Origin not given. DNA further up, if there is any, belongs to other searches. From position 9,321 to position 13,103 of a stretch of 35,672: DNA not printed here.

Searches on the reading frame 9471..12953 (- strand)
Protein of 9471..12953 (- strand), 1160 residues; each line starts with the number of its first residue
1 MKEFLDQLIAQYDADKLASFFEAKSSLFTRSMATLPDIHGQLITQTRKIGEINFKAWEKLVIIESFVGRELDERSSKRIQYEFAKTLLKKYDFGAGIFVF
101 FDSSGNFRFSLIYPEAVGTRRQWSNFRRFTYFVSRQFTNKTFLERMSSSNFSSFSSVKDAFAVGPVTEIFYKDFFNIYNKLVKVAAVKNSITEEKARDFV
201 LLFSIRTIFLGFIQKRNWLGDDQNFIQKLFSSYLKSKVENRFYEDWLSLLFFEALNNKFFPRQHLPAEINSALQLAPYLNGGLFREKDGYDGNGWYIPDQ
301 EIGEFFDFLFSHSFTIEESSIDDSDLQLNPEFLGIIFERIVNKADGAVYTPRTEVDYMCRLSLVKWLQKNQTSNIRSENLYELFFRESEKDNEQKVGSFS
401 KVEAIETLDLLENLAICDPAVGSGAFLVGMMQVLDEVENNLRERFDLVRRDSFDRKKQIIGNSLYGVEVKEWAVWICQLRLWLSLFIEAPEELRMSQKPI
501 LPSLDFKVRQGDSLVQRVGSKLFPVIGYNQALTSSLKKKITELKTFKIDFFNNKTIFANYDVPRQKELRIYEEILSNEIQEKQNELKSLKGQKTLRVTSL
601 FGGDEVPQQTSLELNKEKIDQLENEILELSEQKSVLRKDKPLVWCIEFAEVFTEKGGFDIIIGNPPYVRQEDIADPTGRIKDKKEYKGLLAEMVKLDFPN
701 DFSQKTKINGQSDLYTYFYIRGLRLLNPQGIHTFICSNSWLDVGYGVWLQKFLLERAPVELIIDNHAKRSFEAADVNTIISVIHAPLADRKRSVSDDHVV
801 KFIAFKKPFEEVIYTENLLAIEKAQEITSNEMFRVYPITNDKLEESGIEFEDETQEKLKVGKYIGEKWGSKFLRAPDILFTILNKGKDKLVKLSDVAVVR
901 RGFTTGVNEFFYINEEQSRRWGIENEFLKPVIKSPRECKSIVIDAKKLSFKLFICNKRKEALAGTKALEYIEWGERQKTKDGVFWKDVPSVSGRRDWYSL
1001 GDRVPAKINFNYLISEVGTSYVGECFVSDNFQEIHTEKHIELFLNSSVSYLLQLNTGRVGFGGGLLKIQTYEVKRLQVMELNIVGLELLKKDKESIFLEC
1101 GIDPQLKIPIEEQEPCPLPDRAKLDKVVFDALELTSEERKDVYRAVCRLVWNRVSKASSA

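Call 4: search_protein_families(library=pfam, proteins=[window:9471-12953:-], max_evalue=0.01)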
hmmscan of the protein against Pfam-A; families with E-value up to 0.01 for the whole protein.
window:9471-12953:- (1160 aa): 4 families
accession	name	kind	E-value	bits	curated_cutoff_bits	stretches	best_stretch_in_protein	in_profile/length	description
PF07669.17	Eco57I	-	3.5e-32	112.3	25.3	1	462-771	1-171/171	Eco57I restriction-modification methylase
PF20473.4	MmeI_Mtase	-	1e-10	41.7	27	1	408-486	15-87/259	MmeI, DNA-methyltransferase domain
PF02384.22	N6_Mtase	-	1.1e-05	25.4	20.4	1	405-483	39-99/311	N-6 DNA Methylase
PF20465.4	MmeI_hel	-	0.01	17.1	27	0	221-284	17-75/75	MmeI, helicase spacer domain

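Call 5: search_protein_families(library=padloc, proteins=[window:9471-12953:-], max_evalue=0.01)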
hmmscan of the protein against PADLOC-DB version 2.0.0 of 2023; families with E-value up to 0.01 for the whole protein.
window:9471-12953:- (1160 aa): 49 families (the best 25 are shown)
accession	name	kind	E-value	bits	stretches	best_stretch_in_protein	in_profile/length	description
PDLC03601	REase_MTase_IIG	-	1.3e-45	153.7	2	153-519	194-561/1110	Type IIG restriction enzyme-methyltransferase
PDLC03612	REase_MTase_IIG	-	1.7e-43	147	2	446-784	578-913/1247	Type IIG restriction enzyme-methyltransferase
PDLC03596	REase_MTase_IIG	-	3.2e-39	132.7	2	410-515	538-640/1148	Type IIG restriction enzyme-methyltransferase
PDLC03366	MTase_II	-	9.2e-29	98.6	2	886-1082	290-490/568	Type II methyltransferase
PDLC03267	MTase_II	-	1.3e-27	95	2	801-1091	194-488/539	Type II methyltransferase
PDLC03606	REase_MTase_IIG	-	1.3e-26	91.1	1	643-1005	442-778/935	Type IIG restriction enzyme-methyltransferase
PDLC03604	REase_MTase_IIG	-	4e-26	89.3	2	631-788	509-650/1011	Type IIG restriction enzyme-methyltransferase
PDLC02643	DrmMI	-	1.3e-24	84.2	2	613-744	822-940/1347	DrmMI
PDLC03628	REase_MTase_IIG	-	7.5e-23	78.6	2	155-368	150-360/1100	Type IIG restriction enzyme-methyltransferase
PDLC03609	REase_MTase_IIG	-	3.6e-20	69.4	2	340-485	367-511/1066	Type IIG restriction enzyme-methyltransferase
PDLC02638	DrmMI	-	5.4e-18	62.5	1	411-734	597-932/935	DrmMI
PDLC03629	REase_MTase_IIG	-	1.9e-17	60.4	2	643-782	557-685/1182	Type IIG restriction enzyme-methyltransferase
PDLC03328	MTase_II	-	1.7e-15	54.6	2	889-946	292-349/587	Type II methyltransferase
PDLC03313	MTase_II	-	4.4e-15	53.2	1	652-794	138-262/563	Type II methyltransferase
PDLC02521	PglX|PglXI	-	4e-14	49.5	1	348-783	247-586/1174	PglX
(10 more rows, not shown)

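Call 7: search_protein_families(library=ncbifam, proteins=[window:9471-12953:-], max_evalue=0.01)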
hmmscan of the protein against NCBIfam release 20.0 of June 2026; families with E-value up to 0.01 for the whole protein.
window:9471-12953:- (1160 aa): 7 families
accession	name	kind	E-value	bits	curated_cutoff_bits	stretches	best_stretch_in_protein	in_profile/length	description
NF033452.1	BREX_1_MTaseX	exception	1.4e-15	56.3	500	1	349-807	254-634/1210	BREX-1 system adenine-specific DNA-methyltransferase PglX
NF033455.1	BREX_6_MTaseX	exception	2.3e-11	42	900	1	409-784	325-656/1319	BREX-6 system adenine-specific DNA-methyltransferase PglX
NF033451.1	BREX_2_MTaseX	equivalog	4.6e-08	31.3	400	1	411-520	222-321/1185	BREX-2 system adenine-specific DNA-methyltransferase PglX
TIGR02987.1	met_A_Alw26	exception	2.3e-06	26.6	353.5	1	635-788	112-246/523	Alw26I/Eco31I/Esp3I family type II restriction adenine-specific DNA-methyltransferase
TIGR03534.1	RF_mod_PrmC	equivalog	0.00072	19.1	199.1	1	649-703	148-202/253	peptide chain release factor N(5)-glutamine methyltransferase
TIGR00536.1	hemK_fam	subfamily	0.001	18.2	115.5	1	656-680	179-205/286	HemK family protein methyltransferase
NF033454.1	BREX_5_MTaseX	exception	0.0081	13.7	900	0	407-483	296-366/1404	BREX-5 system adenine-specific DNA-methyltransferase PglX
